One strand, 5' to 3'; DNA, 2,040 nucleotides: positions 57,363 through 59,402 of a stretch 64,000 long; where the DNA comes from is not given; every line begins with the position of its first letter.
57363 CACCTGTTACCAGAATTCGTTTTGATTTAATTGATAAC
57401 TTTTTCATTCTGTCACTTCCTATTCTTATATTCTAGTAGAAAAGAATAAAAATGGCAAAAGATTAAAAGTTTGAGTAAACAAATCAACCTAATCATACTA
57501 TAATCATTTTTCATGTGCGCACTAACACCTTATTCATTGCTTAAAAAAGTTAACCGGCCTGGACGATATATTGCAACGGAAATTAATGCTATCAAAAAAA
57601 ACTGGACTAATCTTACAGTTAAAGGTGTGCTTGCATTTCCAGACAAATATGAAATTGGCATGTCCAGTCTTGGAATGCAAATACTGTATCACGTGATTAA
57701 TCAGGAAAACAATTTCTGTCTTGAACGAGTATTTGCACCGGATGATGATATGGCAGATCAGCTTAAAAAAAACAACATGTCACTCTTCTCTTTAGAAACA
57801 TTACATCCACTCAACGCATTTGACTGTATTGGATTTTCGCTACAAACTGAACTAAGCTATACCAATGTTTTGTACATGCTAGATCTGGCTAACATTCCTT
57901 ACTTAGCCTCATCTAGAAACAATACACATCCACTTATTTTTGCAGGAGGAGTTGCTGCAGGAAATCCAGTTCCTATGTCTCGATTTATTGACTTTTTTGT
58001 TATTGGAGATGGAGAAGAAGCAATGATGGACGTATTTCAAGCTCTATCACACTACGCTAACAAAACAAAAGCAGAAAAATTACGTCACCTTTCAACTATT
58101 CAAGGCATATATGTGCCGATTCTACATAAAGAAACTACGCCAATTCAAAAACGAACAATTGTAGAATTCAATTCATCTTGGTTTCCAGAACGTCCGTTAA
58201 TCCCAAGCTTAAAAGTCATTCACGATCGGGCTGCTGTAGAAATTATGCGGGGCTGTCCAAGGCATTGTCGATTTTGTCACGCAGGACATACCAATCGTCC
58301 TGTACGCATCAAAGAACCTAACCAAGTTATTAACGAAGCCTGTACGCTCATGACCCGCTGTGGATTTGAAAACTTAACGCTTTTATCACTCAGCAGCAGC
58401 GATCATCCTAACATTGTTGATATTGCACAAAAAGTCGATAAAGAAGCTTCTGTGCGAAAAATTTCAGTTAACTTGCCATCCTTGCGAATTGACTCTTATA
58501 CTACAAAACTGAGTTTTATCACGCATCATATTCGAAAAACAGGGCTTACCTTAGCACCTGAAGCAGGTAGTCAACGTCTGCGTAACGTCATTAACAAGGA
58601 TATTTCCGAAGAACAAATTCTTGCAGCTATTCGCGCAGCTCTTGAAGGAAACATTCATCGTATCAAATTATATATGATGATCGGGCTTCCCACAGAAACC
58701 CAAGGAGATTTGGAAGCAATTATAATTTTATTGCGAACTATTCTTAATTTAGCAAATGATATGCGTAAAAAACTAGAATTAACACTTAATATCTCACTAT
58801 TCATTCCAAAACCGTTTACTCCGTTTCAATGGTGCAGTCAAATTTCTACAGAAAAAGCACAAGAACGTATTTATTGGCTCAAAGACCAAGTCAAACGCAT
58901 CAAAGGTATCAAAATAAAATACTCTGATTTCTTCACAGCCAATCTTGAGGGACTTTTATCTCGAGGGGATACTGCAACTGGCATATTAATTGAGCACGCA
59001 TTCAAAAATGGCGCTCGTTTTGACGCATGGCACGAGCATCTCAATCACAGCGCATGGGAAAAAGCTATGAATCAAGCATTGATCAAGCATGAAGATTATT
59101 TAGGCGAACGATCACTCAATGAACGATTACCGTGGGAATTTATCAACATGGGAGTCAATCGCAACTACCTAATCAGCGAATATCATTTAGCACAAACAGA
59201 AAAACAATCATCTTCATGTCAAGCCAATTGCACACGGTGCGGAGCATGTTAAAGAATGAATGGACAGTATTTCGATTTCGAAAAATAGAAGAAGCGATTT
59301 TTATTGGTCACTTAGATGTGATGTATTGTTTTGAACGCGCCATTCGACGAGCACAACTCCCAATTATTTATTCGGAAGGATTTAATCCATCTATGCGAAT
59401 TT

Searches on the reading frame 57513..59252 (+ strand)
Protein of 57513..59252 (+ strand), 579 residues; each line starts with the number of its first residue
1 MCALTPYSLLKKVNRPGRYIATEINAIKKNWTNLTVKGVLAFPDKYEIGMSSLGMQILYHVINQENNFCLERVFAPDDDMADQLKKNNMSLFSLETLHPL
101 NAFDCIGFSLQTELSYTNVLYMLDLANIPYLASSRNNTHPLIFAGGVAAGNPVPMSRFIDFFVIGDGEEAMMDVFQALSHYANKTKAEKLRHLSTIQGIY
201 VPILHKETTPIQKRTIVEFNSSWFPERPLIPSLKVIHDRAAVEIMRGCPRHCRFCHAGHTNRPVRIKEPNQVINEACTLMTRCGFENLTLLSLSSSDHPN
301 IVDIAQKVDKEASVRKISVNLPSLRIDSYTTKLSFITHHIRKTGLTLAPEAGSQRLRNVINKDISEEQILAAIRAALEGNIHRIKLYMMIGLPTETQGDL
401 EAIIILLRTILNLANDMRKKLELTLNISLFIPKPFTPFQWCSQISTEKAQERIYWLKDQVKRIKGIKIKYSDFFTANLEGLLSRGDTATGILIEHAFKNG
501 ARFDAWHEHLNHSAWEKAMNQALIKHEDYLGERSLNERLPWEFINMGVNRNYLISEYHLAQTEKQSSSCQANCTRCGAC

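Call 22: search_protein_families(library=ncbifam, proteins=[window:57513-59252:+], max_evalue=1e-10)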
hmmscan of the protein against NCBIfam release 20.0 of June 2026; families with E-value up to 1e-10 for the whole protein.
window:57513-59252:+ (579 aa): 2 families
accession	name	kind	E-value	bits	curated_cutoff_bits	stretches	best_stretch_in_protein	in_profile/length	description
TIGR03960.1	rSAM_fuse_unch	hypoth_equivalog_domain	2e-180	601.3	462.3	1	9-578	3-597/605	TIGR03960 family B12-binding radical SAM protein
TIGR04013.1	B12_SAM_MJ_1487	hypoth_equivalog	6.3e-14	51.6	251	1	131-449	63-364/382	TIGR04013 family B12-binding domain/radical SAM domain-containing protein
